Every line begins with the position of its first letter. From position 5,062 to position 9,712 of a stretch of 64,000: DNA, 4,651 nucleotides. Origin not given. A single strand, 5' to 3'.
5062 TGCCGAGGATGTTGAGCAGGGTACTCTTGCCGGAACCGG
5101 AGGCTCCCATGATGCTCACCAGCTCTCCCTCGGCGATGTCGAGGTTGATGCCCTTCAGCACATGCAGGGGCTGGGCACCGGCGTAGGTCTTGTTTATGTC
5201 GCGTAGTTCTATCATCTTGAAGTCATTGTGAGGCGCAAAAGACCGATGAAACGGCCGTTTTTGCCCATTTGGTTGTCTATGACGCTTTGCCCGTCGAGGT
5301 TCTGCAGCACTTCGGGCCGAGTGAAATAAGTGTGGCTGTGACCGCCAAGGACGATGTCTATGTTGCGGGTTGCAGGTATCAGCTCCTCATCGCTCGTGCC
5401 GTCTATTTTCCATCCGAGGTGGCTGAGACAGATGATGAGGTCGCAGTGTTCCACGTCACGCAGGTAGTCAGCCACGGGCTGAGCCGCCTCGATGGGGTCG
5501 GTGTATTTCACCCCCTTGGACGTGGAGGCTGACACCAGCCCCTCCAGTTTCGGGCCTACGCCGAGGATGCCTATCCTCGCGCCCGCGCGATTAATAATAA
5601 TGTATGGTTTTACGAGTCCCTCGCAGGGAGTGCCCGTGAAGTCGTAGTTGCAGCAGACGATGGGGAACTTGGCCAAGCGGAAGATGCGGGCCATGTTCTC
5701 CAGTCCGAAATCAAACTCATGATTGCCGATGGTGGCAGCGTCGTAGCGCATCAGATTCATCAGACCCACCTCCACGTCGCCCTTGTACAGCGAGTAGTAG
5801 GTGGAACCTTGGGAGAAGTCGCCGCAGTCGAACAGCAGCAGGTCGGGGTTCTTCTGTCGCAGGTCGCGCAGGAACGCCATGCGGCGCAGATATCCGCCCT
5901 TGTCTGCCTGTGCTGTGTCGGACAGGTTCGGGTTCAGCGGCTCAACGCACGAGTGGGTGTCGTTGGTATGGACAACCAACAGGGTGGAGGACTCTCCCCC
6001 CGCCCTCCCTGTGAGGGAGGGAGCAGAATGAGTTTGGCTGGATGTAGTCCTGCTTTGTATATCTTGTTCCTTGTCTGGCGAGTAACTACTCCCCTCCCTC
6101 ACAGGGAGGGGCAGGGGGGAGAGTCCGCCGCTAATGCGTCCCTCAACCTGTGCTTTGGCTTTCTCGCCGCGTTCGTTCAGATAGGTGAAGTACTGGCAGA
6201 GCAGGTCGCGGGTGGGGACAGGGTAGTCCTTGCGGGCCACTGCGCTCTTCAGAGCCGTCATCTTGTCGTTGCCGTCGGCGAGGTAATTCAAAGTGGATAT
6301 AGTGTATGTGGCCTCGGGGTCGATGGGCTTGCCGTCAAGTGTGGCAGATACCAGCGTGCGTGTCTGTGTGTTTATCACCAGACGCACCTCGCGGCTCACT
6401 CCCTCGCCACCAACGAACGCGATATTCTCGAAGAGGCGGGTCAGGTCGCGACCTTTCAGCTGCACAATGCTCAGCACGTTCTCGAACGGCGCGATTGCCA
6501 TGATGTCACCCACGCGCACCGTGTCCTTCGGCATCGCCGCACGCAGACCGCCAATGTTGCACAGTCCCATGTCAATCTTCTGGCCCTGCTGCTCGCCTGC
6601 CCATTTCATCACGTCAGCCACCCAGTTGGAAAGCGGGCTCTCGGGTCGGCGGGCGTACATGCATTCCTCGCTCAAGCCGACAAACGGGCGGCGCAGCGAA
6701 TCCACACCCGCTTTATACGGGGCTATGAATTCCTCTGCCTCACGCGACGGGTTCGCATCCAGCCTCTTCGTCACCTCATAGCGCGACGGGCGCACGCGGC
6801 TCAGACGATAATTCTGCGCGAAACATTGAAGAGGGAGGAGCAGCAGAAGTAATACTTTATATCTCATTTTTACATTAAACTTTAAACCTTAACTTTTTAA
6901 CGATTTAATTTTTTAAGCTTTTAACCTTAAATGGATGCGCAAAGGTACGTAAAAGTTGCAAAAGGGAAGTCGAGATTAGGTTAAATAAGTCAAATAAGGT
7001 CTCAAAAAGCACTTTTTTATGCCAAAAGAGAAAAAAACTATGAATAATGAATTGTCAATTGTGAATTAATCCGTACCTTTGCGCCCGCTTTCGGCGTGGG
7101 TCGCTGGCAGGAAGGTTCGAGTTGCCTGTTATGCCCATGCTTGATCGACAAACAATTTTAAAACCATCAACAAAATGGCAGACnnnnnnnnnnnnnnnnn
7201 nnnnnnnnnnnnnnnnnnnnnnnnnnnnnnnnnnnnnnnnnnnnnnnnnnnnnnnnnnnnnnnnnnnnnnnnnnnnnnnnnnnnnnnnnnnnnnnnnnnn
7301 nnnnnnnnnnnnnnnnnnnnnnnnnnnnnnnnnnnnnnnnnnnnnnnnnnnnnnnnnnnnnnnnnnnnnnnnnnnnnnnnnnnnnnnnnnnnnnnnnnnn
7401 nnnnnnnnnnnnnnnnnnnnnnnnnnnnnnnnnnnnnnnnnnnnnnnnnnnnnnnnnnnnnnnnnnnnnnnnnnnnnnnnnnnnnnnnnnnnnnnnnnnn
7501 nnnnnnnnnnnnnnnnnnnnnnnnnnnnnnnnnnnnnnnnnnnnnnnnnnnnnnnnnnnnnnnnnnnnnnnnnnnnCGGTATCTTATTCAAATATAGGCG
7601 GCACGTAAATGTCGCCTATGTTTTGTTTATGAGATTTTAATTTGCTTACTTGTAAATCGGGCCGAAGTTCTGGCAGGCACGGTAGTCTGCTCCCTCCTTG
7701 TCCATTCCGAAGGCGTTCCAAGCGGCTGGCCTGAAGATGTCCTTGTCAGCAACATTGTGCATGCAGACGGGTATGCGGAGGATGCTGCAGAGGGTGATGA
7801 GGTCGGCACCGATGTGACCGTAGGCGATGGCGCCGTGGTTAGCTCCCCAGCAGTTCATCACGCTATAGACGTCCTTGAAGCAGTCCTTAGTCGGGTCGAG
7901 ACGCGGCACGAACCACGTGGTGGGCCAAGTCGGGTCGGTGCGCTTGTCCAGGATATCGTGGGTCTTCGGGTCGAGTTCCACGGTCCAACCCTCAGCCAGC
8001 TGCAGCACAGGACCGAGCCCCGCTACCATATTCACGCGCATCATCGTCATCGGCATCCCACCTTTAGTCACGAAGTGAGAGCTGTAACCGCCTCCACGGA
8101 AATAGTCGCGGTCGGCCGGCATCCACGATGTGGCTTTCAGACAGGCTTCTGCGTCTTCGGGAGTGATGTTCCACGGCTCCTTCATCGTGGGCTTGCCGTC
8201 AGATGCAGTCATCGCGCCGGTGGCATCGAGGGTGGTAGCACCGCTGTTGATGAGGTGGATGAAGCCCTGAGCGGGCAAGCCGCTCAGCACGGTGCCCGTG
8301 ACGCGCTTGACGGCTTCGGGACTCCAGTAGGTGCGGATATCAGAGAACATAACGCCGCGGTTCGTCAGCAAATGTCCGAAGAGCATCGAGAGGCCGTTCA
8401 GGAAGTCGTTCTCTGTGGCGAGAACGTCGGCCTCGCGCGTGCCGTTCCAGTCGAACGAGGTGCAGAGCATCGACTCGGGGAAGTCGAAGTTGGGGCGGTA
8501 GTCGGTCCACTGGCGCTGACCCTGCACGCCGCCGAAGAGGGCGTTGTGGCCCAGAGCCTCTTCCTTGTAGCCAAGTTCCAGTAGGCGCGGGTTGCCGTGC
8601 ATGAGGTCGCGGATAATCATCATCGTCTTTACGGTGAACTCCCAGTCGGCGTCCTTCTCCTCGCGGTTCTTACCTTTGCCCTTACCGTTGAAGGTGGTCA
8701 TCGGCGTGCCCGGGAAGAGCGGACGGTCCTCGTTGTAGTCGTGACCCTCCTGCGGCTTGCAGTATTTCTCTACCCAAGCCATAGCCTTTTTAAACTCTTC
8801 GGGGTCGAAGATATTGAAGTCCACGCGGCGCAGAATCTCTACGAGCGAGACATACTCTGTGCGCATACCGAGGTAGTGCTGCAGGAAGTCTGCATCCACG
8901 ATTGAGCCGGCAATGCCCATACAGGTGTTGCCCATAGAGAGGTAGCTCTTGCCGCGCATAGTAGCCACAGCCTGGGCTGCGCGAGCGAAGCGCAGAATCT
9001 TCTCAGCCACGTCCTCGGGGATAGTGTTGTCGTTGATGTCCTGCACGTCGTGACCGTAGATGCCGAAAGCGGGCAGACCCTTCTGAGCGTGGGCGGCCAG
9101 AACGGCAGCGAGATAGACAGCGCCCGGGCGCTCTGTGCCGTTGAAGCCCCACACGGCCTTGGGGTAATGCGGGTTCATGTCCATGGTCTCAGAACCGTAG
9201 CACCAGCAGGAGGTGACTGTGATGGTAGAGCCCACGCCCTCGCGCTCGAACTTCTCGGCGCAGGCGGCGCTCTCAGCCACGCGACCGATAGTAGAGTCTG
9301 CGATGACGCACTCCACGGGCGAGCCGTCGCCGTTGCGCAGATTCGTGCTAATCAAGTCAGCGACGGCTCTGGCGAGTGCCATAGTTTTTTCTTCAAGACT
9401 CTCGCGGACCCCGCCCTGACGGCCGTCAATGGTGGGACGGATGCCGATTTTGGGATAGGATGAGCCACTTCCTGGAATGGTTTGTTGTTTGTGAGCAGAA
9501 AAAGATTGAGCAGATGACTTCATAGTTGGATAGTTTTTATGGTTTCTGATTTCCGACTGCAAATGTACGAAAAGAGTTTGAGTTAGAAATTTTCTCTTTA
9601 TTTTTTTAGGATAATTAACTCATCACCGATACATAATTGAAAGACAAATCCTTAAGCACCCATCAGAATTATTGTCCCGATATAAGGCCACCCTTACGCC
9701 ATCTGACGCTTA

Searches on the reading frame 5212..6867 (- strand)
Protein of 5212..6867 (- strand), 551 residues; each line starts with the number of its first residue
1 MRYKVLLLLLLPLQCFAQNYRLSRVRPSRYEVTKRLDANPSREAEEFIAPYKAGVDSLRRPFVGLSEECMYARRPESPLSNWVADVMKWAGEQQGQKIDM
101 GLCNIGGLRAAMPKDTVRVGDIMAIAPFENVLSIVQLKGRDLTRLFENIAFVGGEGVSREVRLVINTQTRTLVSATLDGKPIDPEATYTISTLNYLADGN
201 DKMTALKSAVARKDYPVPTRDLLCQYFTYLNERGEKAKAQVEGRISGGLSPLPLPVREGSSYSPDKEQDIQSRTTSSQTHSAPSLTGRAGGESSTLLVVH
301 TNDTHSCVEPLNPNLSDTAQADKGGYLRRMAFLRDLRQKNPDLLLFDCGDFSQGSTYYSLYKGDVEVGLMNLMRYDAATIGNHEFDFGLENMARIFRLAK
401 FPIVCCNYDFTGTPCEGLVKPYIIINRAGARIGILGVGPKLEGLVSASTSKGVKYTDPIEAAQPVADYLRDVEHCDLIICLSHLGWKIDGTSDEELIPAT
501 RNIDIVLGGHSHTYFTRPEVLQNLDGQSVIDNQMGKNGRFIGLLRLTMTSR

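Call 12: search_protein_families(library=pfam, proteins=[window:5212-6867:-])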
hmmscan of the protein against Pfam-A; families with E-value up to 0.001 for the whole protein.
window:5212-6867:- (551 aa): 2 families
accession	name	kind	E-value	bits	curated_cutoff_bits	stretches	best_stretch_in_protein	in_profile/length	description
PF02872.23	5_nucleotid_C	-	5.6e-23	82.2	23.6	1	73-207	18-157/158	5'-nucleotidase, C-terminal domain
PF00149.33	Metallophos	-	1.3e-15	58.8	21.5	1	298-514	3-191/191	Calcineurin-like phosphoesterase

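Call 45: search_protein_representatives(protein=window:5212-6867:-)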
Query: 551 residues. Proteins with E-value up to 0.001 (for the whole library): 21369; up to 1e-10: 11696; up to 1e-30: 1283. The best 150 are listed.
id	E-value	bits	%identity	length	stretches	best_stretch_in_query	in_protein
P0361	1.0e-207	707.5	62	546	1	8-548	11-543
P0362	1.2e-136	473.0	48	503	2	295-546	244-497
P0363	1.4e-127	443.1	44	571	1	9-544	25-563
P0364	9.1e-127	440.4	47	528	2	295-548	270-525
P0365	1.2e-114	400.4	52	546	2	294-432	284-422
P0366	1.2e-113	397.1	34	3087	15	282-548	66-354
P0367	7.9e-97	341.6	57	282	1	289-548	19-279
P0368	6.8e-94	331.9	31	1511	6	281-515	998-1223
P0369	1.1e-93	331.2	57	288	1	293-549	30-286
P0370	1.8e-92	327.2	39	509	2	296-546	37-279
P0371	4.6e-91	322.6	54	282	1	285-546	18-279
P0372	3.6e-88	313.0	39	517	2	294-548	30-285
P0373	6.9e-87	308.8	37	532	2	290-549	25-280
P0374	2.4e-86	307.0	42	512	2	291-549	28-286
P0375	6.8e-84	298.9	38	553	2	293-546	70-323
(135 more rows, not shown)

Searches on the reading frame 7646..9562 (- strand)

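Call 12: search_protein_families(library=pfam, proteins=[window:7646-9562:-])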
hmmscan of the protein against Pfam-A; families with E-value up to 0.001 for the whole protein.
window:7646-9562:- (638 aa): 3 families
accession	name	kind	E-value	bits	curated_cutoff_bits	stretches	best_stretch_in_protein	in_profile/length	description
PF07882.17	Fucose_iso_N2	-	6e-84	280.6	22.3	1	205-401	1-180/180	L-fucose isomerase, second N-terminal domain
PF07881.17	Fucose_iso_N1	-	8.8e-82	273.4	28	1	36-204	1-169/169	L-fucose isomerase, first N-terminal domain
PF02952.23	Fucose_iso_C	-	6.9e-47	159.1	29.3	1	437-602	1-143/143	L-fucose isomerase, C-terminal domain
